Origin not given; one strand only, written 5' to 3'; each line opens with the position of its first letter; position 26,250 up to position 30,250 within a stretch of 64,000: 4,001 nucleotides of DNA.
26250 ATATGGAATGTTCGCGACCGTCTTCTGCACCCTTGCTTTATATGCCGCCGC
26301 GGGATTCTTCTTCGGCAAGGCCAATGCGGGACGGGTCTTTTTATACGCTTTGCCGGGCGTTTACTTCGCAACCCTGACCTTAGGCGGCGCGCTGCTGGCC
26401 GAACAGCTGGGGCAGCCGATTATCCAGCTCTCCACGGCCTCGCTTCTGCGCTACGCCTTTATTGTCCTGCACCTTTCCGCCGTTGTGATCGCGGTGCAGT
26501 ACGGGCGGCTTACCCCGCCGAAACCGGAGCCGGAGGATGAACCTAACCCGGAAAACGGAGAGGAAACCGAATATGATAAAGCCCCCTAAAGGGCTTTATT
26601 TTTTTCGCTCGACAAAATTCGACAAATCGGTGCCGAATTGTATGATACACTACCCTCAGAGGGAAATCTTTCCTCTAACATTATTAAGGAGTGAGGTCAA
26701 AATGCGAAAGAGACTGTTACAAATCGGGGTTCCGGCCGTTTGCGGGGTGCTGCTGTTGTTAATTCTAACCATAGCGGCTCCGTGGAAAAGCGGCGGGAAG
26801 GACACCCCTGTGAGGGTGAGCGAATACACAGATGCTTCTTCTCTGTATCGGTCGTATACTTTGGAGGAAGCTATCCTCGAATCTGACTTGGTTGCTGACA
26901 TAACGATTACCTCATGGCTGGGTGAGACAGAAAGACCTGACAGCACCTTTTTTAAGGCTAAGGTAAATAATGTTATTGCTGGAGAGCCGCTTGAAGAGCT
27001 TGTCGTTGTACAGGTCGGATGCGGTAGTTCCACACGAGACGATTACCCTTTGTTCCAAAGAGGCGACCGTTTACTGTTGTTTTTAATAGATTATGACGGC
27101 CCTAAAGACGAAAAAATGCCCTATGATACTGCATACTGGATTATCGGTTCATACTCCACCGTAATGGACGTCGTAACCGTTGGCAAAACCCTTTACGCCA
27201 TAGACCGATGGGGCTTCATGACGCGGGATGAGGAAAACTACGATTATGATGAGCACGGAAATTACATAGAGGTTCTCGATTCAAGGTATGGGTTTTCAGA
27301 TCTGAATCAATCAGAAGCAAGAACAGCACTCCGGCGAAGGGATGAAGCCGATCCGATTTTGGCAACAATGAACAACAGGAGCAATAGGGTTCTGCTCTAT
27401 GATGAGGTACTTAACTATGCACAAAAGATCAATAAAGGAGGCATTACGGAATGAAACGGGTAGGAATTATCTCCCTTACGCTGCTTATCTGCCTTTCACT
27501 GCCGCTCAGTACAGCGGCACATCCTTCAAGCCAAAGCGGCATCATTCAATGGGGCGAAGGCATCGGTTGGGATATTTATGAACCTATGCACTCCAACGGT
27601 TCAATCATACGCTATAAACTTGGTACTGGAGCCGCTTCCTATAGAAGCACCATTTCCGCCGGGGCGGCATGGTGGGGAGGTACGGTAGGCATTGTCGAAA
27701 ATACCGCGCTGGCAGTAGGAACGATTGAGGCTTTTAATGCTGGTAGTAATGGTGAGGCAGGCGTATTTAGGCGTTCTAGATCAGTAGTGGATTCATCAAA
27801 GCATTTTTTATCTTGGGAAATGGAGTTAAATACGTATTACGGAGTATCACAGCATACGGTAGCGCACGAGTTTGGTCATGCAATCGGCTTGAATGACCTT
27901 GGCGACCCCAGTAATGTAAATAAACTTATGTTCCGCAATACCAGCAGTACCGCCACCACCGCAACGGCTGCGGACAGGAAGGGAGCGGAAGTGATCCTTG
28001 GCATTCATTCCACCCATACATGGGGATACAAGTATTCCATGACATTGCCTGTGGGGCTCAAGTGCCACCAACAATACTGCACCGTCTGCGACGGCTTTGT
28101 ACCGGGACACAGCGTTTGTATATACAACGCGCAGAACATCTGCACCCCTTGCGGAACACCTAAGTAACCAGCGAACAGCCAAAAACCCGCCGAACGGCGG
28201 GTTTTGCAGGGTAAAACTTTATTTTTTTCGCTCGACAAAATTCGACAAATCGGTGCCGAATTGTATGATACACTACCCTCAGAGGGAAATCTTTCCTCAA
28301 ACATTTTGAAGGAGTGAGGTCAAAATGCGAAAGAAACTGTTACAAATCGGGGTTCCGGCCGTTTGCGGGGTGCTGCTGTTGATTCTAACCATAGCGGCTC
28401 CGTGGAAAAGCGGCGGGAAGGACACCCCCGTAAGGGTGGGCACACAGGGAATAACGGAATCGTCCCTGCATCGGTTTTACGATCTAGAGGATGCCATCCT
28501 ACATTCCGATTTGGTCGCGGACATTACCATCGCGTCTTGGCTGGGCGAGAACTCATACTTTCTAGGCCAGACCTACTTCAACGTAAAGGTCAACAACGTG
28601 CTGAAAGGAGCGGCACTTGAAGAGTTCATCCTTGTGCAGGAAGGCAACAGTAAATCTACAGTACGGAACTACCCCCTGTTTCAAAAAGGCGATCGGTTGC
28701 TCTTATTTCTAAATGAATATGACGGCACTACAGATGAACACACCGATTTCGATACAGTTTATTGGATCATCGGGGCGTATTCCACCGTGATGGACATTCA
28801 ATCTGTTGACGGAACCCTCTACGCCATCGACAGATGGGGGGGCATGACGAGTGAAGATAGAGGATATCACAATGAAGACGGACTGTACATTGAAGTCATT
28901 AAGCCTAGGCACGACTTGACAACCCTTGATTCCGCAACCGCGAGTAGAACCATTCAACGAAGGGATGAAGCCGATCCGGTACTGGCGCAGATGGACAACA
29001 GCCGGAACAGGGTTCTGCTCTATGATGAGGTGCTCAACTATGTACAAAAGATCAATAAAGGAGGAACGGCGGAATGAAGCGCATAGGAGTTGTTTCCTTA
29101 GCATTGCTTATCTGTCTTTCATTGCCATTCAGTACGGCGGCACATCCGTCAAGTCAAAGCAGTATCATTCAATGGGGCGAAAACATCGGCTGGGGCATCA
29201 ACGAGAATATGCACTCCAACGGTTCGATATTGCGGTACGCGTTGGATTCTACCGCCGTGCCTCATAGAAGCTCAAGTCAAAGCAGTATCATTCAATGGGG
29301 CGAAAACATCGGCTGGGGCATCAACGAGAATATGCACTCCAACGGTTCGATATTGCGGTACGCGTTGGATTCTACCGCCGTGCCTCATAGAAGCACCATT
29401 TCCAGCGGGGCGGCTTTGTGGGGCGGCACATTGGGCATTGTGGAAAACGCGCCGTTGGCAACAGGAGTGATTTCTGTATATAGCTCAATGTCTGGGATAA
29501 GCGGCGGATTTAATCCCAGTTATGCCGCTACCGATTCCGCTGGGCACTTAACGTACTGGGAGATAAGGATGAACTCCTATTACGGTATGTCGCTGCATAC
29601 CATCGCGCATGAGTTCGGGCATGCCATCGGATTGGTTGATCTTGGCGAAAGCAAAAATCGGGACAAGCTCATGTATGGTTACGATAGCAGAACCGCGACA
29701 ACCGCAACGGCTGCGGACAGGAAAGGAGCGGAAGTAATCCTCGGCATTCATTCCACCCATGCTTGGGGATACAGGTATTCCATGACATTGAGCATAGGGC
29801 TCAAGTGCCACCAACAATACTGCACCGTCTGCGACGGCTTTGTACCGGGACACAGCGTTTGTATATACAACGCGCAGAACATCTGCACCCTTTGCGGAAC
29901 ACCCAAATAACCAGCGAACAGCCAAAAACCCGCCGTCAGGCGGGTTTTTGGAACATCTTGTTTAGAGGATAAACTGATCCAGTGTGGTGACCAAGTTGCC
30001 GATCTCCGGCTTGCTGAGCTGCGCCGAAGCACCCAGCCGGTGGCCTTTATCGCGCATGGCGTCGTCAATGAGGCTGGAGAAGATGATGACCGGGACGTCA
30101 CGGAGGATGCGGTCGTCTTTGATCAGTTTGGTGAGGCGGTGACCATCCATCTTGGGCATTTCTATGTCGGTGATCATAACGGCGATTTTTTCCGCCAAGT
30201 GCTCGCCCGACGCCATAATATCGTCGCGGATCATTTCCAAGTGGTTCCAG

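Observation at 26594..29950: Tandemly duplicated, self-contained two-gene cassette: membrane-anchored protein plus snapalysin-like metzincin (possible protease/cognate-partner pairs)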

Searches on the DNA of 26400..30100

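Call 81: search_rna_families(source=window, start=26400, end=30100, threshold=evalue, max_evalue=1)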
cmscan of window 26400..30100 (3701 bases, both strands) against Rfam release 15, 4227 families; matches with E-value up to 1: 3.
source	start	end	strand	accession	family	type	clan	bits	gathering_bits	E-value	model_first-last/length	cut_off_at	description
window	28173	28285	-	RF01772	rnk_pseudo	Cis-reg; leader;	-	32.4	55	0.0078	1-108/108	no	Pseudomonas rnk leader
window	29922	29989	-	RF02083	OrzO-P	Gene; antitoxin;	-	26.1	60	0.36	1-76/76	no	OrzO-P RNA antitoxin family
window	29876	29949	+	RF01393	isrJ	Gene; sRNA;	-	21.2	37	0.99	1-75/75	no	isrJ Hfq binding RNA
